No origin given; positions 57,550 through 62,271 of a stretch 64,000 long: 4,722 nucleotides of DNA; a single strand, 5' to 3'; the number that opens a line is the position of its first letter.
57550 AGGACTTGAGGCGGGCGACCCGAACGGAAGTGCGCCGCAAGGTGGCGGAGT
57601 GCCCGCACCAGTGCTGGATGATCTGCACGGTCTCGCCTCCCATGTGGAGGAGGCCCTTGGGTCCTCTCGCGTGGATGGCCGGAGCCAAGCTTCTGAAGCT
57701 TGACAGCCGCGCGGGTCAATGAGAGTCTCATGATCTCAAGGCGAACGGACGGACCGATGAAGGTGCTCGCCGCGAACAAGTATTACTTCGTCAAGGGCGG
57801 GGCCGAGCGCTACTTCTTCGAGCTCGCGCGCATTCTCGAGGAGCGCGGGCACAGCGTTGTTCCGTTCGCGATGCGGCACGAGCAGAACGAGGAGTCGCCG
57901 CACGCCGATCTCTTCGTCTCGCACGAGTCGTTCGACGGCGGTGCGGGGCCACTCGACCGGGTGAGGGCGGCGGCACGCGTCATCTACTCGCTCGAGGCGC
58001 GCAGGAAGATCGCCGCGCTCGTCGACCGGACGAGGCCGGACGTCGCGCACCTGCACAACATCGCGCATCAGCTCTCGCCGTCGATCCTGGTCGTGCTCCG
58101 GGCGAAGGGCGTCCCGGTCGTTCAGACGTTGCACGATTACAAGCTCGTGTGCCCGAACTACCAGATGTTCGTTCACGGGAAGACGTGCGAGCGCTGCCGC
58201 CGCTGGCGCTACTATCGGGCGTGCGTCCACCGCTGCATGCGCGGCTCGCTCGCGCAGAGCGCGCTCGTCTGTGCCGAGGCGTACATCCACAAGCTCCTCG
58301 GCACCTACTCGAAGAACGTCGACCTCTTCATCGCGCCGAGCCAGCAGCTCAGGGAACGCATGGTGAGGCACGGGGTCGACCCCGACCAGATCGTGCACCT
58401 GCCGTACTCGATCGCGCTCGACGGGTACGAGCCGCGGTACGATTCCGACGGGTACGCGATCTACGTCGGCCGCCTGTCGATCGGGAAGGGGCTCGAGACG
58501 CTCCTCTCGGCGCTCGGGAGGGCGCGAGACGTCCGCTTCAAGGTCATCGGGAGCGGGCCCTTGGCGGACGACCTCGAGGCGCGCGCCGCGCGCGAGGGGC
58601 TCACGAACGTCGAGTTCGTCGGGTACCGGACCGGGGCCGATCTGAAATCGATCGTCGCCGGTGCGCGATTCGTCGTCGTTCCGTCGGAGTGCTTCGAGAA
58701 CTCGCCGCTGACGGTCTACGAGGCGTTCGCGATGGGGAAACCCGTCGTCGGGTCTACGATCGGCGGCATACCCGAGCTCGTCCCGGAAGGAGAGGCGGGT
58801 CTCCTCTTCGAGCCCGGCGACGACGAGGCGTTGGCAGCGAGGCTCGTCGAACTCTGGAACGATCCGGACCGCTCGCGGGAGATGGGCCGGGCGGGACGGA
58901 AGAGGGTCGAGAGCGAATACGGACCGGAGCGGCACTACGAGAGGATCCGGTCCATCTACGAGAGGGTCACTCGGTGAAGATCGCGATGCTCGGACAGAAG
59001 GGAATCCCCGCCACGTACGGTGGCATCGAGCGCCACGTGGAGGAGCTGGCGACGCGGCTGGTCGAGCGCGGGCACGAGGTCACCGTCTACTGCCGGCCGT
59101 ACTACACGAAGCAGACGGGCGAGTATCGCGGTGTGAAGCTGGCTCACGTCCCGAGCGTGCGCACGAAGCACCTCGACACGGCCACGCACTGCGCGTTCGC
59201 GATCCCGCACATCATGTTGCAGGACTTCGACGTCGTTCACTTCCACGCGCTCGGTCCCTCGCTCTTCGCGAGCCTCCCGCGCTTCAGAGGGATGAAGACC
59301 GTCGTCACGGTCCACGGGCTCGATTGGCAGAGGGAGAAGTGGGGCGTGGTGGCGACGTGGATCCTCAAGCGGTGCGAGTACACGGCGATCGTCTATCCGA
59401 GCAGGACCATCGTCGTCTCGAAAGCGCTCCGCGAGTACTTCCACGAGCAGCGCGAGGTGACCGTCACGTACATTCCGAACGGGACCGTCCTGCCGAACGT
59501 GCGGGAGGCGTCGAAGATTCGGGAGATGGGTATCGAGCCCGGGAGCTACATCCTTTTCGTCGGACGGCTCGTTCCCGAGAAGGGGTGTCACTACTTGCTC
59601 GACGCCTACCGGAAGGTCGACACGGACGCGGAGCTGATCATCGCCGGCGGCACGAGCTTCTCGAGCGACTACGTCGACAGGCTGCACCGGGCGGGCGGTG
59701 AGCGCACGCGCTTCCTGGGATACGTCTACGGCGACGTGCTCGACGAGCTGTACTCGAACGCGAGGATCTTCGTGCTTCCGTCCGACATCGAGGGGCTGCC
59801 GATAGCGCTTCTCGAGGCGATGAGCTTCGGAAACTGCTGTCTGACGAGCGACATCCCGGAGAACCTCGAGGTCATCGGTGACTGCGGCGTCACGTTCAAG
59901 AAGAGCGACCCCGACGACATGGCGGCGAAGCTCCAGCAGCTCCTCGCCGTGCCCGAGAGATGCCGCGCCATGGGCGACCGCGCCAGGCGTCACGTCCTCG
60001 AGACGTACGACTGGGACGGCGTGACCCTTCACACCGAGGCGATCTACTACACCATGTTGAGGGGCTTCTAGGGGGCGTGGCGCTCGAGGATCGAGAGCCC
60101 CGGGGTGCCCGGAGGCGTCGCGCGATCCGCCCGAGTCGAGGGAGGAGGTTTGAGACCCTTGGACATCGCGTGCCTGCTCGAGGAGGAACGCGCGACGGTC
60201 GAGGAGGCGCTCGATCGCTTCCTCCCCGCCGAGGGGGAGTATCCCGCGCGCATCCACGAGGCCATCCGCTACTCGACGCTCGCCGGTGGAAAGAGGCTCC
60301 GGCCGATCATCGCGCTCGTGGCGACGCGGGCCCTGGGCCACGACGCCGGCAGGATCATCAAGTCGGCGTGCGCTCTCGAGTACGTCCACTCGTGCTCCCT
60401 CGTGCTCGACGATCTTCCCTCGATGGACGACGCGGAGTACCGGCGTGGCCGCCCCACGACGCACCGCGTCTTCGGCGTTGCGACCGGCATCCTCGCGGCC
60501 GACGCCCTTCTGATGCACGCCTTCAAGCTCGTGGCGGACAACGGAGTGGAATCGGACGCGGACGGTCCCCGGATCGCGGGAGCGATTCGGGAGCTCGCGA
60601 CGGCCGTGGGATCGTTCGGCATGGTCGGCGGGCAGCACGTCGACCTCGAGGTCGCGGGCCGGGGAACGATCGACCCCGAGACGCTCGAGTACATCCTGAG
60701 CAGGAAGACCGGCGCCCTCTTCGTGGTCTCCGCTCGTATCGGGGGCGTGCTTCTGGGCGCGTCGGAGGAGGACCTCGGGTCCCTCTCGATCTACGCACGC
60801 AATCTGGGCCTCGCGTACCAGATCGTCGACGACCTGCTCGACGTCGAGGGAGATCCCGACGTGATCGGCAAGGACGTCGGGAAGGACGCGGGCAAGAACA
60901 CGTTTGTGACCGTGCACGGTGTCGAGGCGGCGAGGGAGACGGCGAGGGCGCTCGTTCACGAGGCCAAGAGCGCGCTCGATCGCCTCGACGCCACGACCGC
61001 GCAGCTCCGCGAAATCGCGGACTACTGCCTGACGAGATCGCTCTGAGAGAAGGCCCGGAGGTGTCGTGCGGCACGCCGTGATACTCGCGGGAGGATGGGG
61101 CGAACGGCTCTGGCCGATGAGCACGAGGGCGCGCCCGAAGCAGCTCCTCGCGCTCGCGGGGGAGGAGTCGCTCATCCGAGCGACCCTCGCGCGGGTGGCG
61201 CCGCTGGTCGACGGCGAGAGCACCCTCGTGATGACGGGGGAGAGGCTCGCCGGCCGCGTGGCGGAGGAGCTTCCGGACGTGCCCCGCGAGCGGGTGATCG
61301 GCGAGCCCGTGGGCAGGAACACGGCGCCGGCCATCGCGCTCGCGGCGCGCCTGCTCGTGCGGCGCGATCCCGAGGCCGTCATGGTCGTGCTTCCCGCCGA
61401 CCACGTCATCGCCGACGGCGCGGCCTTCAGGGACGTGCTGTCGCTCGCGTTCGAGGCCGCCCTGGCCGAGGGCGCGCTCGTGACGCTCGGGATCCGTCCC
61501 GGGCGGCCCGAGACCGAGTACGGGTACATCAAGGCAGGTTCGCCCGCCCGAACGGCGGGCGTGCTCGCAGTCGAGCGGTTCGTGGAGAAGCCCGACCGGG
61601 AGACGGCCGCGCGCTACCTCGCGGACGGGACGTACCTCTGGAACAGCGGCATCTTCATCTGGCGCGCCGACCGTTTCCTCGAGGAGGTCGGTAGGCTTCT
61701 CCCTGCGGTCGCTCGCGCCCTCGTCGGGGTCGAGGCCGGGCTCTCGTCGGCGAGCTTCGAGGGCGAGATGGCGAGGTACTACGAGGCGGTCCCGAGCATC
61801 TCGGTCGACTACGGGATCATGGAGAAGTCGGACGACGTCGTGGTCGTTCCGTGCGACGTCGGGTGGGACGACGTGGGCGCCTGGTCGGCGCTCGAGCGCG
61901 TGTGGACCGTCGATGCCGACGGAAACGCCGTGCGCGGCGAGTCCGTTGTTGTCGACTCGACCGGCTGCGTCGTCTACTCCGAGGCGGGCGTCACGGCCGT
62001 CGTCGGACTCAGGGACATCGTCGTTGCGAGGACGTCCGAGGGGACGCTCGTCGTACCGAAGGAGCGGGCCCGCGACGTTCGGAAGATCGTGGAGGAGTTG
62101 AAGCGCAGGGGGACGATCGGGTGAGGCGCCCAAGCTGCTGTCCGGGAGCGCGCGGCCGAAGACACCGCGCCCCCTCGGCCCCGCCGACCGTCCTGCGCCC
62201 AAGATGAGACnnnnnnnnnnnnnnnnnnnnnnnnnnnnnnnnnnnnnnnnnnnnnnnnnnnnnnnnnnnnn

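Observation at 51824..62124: GDP-mannuronate supply (manC + algD-like) with a heparinase II/III-family protein, a radical SAM enzyme and a polyprenyl synthase inside a six-GT4 exopolysaccharide cluster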

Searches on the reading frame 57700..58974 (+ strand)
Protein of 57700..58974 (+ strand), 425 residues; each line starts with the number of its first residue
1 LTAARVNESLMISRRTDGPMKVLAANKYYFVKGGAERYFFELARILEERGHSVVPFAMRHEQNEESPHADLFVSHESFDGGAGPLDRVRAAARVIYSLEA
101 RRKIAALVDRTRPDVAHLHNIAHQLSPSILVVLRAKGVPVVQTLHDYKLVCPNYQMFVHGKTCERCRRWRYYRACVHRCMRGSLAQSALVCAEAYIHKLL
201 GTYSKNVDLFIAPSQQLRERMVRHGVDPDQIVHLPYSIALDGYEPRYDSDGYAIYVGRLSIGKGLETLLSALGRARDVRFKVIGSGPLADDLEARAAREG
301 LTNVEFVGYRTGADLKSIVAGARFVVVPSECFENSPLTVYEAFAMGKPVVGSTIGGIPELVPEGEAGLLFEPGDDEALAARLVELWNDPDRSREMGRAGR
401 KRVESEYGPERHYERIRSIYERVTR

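Call 7: search_protein_families(library=pfam, proteins=[window:57700-58974:+], max_evalue=0.001)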
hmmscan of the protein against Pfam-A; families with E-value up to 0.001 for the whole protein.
window:57700-58974:+ (425 aa): 5 families
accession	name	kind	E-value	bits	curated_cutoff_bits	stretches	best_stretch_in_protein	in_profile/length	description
PF13692.12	Glyco_trans_1_4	-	1.3e-31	110.2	27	1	253-388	4-142/142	Glycosyl transferases group 1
PF00534.26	Glycos_transf_1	-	5e-31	108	26.4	1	247-402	12-172/172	Glycosyl transferases group 1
PF13439.12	Glyco_transf_4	-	6.2e-20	72.3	28.5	1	33-235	2-163/170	Glycosyltransferase Family 4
PF13579.12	Glyco_trans_4_4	-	5e-19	69.6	29.7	1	33-236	1-157/158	Glycosyl transferase 4-like domain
PF13524.12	Glyco_trans_1_2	-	1.4e-12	48.2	25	1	267-416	4-142/144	Glycosyl transferase-like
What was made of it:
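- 57700..58977 (+): GT4 glycosyltransferase d. Glycos_transf_1 108 bits (call 7)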

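Call 8: search_protein_families(library=ncbifam, proteins=[window:57700-58974:+], max_evalue=0.001)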
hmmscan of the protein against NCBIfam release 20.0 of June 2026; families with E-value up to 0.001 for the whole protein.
window:57700-58974:+ (425 aa): 34 families (the best 25 are shown)
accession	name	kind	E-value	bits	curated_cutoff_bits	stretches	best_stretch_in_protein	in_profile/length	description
TIGR03088.1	stp2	hypoth_equivalog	6.7e-25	87.9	409.05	1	218-423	161-373/374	TIGR03088 family PEP-CTERM/XrtA system glycosyltransferase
NF041876.1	EPS_EpsE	equivalog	8e-24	84.6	400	1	254-411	218-384/389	exopolysaccharide biosynthesis GT4 family glycosyltransferase EpsE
TIGR04063.1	stp3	hypoth_equivalog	7.8e-22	77.7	442.05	1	100-424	80-396/397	TIGR04063 family PEP-CTERM/XrtA system glycosyltransferase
TIGR03999.1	thiol_BshA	equivalog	5.8e-20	71.5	273.7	1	275-424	227-374/375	N-acetyl-alpha-D-glucosaminyl L-malate synthase BshA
TIGR02149.1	glgA_Coryne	subfamily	7.2e-19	68.2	302.4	1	248-423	199-390/391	glycogen synthase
NF053787.1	GlcN_PG_synth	equivalog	2.1e-16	59.7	480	1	172-424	113-360/361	N-acetylglucosaminyl phosphatidylglycerol synthase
NF038229.1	Glyco4_Geo_Pelo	equivalog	5.9e-15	55.1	400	1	276-424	189-337/338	GPMC system family 4 glycosyltransferase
NF041010.1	glycosy_Agl16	equivalog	1.7e-14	53.5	575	1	197-421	124-349/352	glycosylation protein Agl16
NF047684.1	TeichurnBiosyTuaC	equivalog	3.9e-14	52.4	550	1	254-424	223-390/391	teichuronic acid biosynthesis protein TuaC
NF038298.1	EPS_HpsO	equivalog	9.9e-13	47.6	575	1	255-408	206-372/388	hormogonium polysaccharide biosynthesis glycosyltransferase HpsO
TIGR03449.1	mycothiol_MshA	equivalog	3.8e-12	45.8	462.5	1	255-423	225-403/406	D-inositol-3-phosphate glycosyltransferase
TIGR04005.1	wcaL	equivalog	3.9e-12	45.7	537.6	1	254-419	226-402/406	colanic acid biosynthesis glycosyltransferase WcaL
NF038011.1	PelF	equivalog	3.4e-10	39.6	100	1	208-420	259-489/489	GT4 family glycosyltransferase PelF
NF007640.0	PRK10307.1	subfamily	4e-10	39.2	276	1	253-413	232-397/411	WcaI family glycosyltransferase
TIGR03087.1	stp1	hypoth_equivalog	8.7e-10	38.3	316.65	1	275-421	257-395/397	TIGR03087 family PEP-CTERM/XrtA system glycosyltransferase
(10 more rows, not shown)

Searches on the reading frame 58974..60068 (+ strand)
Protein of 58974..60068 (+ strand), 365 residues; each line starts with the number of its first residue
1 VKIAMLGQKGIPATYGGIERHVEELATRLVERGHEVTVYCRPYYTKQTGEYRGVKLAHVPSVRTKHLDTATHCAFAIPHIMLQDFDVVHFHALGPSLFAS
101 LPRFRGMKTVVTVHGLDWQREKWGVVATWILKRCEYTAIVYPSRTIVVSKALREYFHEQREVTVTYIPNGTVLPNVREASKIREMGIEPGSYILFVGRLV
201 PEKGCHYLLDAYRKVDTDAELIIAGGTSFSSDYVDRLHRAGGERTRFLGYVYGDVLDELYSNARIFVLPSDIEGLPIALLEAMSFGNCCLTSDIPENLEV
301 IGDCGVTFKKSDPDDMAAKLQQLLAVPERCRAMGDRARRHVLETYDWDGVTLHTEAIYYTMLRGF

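Call 7: search_protein_families(library=pfam, proteins=[window:58974-60068:+], max_evalue=0.001)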
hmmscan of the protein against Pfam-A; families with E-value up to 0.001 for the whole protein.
window:58974-60068:+ (365 aa): 9 families
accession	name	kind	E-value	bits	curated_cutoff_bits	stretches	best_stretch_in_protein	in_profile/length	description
PF00534.26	Glycos_transf_1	-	3.1e-32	111.9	26.4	1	190-339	15-171/172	Glycosyl transferases group 1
PF13692.12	Glyco_trans_1_4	-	9.7e-30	104.1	27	1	192-325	3-141/142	Glycosyl transferases group 1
PF13439.12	Glyco_transf_4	-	9.8e-24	84.7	28.5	1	15-170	1-165/170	Glycosyltransferase Family 4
PF13579.12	Glyco_trans_4_4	-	6.6e-19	69.2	29.7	1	16-170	1-158/158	Glycosyl transferase 4-like domain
PF13524.12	Glyco_trans_1_2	-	2.3e-09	37.8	25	1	221-348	17-136/144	Glycosyl transferase-like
PF09314.17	DUF1972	-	7e-09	36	25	1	3-171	4-185/186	Domain of unknown function (DUF1972)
PF08323.17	Glyco_transf_5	-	6.9e-05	23.1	22.7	0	2-63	1-65/239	Starch synthase catalytic domain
PF20706.3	GT4-conflict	-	0.00011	21.8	26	0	14-349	10-380/385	Family 4 Glycosyltransferase in conflict systems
PF13477.12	Glyco_trans_4_2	-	0.00017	22.2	23.4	1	20-119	11-112/139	Glycosyl transferase 4-like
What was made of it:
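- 58974..60071 (+): GT4 glycosyltransferase e (DUF1972-type N-terminus). Glycos_transf_1 112 bits, DUF1972 36 bits (call 7)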

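Call 8: search_protein_families(library=ncbifam, proteins=[window:58974-60068:+], max_evalue=0.001)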
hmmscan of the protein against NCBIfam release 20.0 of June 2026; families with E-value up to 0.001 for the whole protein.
window:58974-60068:+ (365 aa): 33 families (the best 25 are shown)
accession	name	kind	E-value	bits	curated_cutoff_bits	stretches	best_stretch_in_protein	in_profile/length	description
TIGR02149.1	glgA_Coryne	subfamily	2.6e-28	99.3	302.4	1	1-360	1-389/391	glycogen synthase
TIGR04047.1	MSMEG_0565_glyc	hypoth_equivalog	4.7e-27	95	259.85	1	21-358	17-371/373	MSMEG_0565 family glycosyltransferase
NF046071.1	B1-4RhmsylTfaseCps2T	equivalog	2e-26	92.7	500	1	3-356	4-382/384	beta 1-4 rhamnosyltransferase Cps2T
NF038295.1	EPS_HpsP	equivalog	1e-20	74.2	550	1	167-360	181-386/388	hormogonium polysaccharide biosynthesis glycosyltransferase HpsP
NF041876.1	EPS_EpsE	equivalog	1.9e-18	66.9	400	1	160-346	184-381/389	exopolysaccharide biosynthesis GT4 family glycosyltransferase EpsE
NF038229.1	Glyco4_Geo_Pelo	equivalog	2.5e-18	66.2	400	1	87-357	58-332/338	GPMC system family 4 glycosyltransferase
NF041010.1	glycosy_Agl16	equivalog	3.5e-15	55.7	575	1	1-360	1-350/352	glycosylation protein Agl16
NF012028.0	PRK15484.1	subfamily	1.1e-14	54.3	618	1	144-355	142-372/380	lipopolysaccharide N-acetylglucosaminyltransferase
TIGR03999.1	thiol_BshA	equivalog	7.6e-14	51.4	273.7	1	13-362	9-374/375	N-acetyl-alpha-D-glucosaminyl L-malate synthase BshA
NF053787.1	GlcN_PG_synth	equivalog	4.2e-13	48.9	480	1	150-358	156-356/361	N-acetylglucosaminyl phosphatidylglycerol synthase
NF047684.1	TeichurnBiosyTuaC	equivalog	5.8e-13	48.5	550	1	85-347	109-375/391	teichuronic acid biosynthesis protein TuaC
TIGR03449.1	mycothiol_MshA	equivalog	5.8e-13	48.5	462.5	1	174-360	204-402/406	D-inositol-3-phosphate glycosyltransferase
TIGR03088.1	stp2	hypoth_equivalog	7e-13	48.4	409.05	1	143-362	138-374/374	TIGR03088 family PEP-CTERM/XrtA system glycosyltransferase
TIGR04063.1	stp3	hypoth_equivalog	8e-13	48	442.05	1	176-362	199-396/397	TIGR04063 family PEP-CTERM/XrtA system glycosyltransferase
NF050056.1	ProtGlycPglH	equivalog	2.1e-11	43.5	600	1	164-337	153-330/354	GalNAc-alpha-(1->4)-GalNAc-alpha-(1->3)-diNAcBac-PP-undecaprenol alpha-1,4-N-acetyl-D-galactosaminyltransferase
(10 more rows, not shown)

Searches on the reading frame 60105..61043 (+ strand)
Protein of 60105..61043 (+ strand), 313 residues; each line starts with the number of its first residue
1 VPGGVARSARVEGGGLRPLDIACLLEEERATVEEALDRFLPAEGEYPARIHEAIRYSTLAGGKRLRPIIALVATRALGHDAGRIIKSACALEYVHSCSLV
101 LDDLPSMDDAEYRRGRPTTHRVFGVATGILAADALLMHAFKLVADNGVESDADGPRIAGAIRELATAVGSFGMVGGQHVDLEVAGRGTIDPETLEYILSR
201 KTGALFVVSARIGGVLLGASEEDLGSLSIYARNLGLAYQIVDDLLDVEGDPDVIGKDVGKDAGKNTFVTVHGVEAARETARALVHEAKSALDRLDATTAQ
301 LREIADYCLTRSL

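Call 7: search_protein_families(library=pfam, proteins=[window:60105-61043:+], max_evalue=0.001)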
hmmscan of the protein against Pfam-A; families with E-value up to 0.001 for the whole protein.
window:60105-61043:+ (313 aa): 1 family
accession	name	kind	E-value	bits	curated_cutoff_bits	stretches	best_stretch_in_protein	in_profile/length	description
PF00348.22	polyprenyl_synt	-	4.7e-52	177.1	27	1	49-286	3-232/251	Polyprenyl synthetase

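Call 8: search_protein_families(library=ncbifam, proteins=[window:60105-61043:+], max_evalue=0.001)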
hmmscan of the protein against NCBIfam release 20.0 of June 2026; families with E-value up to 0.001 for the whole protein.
window:60105-61043:+ (313 aa): 16 families
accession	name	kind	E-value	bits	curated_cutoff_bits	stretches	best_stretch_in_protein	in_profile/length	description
NF045485.1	FPPsyn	subfamily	3.4e-87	292.2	275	1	26-312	2-287/288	farnesyl diphosphate synthase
NF045685.1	GGPPSynCrtE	equivalog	5.5e-84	281.6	460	1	20-312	2-292/293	geranylgeranyl diphosphate synthase CrtE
NF007877.0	PRK10581.1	equivalog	2.3e-59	201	321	1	25-311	7-297/299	(2E,6E)-farnesyl diphosphate synthase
NF041169.1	f2_encap_cargo4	exception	2.5e-55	188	450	1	57-301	45-281/334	family 2 encapsulin nanocompartment cargo protein polyprenyl transferase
NF040698.1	IdsA_Meth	equivalog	3.7e-51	174.3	468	1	20-280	2-257/328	short chain isoprenyl diphosphate synthase IdsA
NF041003.1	GGPP_syn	equivalog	3.4e-45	154.6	500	1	31-293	12-267/326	geranylgeranyl diphosphate synthase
NF040789.2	gerfarn_diphsyn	equivalog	5.2e-42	144.2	560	1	25-272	11-266/345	geranylfarnesyl diphosphate synthase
NF045549.1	GGPPsyn_IdsB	equivalog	1.4e-31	109.8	475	1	60-285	63-281/346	geranylgeranyl diphosphate synthase IdsB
NF008140.0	PRK10888.1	equivalog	3e-30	105.6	412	1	55-287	37-258/323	octaprenyl diphosphate synthase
TIGR02748.1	GerC3_HepT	equivalog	6.4e-27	94.5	456.55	1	24-264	8-232/319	heptaprenyl diphosphate synthase component II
NF045628.1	HxpDPsynlarge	equivalog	1.1e-25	90.4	500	1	31-281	7-240/311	hexaprenyl-diphosphate synthase large subunit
NF042417.1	NPPPS_Mycobact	equivalog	2.4e-24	86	600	1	48-280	42-260/335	nonaprenyl/(2E,6E)-farnesyl/geranylgeranyl diphosphat synthase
NF040627.1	GFPS_Meth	equivalog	6.5e-23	81.6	600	1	51-251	29-218/285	geranylfarnesyl diphosphate synthase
TIGR02749.1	prenyl_cyano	equivalog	1.1e-22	80.5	383.2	2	58-141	40-124/322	solanesyl diphosphate synthase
NF042416.1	GFPPS_Mycobact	equivalog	7e-20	71.3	600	1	54-303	34-296/350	bifunctional (2E,6E)-farnesyl/geranyl diphosphate synthase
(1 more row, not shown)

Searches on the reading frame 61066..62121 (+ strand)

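Call 7: search_protein_families(library=pfam, proteins=[window:61066-62121:+], max_evalue=0.001)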
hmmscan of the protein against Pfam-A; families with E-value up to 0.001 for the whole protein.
window:61066-62121:+ (352 aa): 3 families
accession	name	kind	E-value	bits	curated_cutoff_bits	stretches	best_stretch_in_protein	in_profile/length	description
PF00483.29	NTP_transferase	-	1.3e-42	146.5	21.2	1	4-279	2-238/245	Nucleotidyl transferase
PF22640.1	ManC_GMP_beta-helix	-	2.1e-18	66.4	27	1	291-345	1-55/55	MannoseP isomerase/GMP-like beta-helix domain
PF12804.13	NTP_transf_3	-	2.2e-07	31.6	27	1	4-128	1-111/160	MobA-like NTP transferase domain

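Call 8: search_protein_families(library=ncbifam, proteins=[window:61066-62121:+], max_evalue=0.001)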
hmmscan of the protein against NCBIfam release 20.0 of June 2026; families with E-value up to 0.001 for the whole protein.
window:61066-62121:+ (352 aa): 8 families
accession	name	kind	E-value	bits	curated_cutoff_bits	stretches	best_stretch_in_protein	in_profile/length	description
TIGR01479.1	GMP_PMI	equivalog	7.1e-100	335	372.95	1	4-348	3-348/467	mannose-1-phosphate guanylyltransferase/mannose-6-phosphate isomerase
NF012004.0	PRK15460.1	equivalog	8.1e-84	282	859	1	4-349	8-359/478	mannose-1-phosphate guanyltransferase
TIGR03992.1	Arch_glmU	subfamily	8.8e-08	31.4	292.1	1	3-198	2-174/393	bifunctional sugar-1-phosphate nucleotidylyltransferase/acetyltransferase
TIGR01099.1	galU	equivalog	2.6e-05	23.9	326.8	0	102-197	120-211/261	UTP--glucose-1-phosphate uridylyltransferase GalU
NF041173.1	Sug_nt_acttase_Thmprot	equivalog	3.9e-05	22.8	600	1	3-197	2-173/405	bifunctional sugar-1-phosphate nucleotidylyltransferase/acetyltransferase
NF002023.0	PRK00844.1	subfamily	6.6e-05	21.9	458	1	4-206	9-210/408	glucose-1-phosphate adenylyltransferase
NF001947.0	PRK00725.1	subfamily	0.00049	19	470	0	4-42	19-56/426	glucose-1-phosphate adenylyltransferase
TIGR02091.1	glgC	equivalog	0.00081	18.5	424.9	0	4-42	3-40/364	glucose-1-phosphate adenylyltransferase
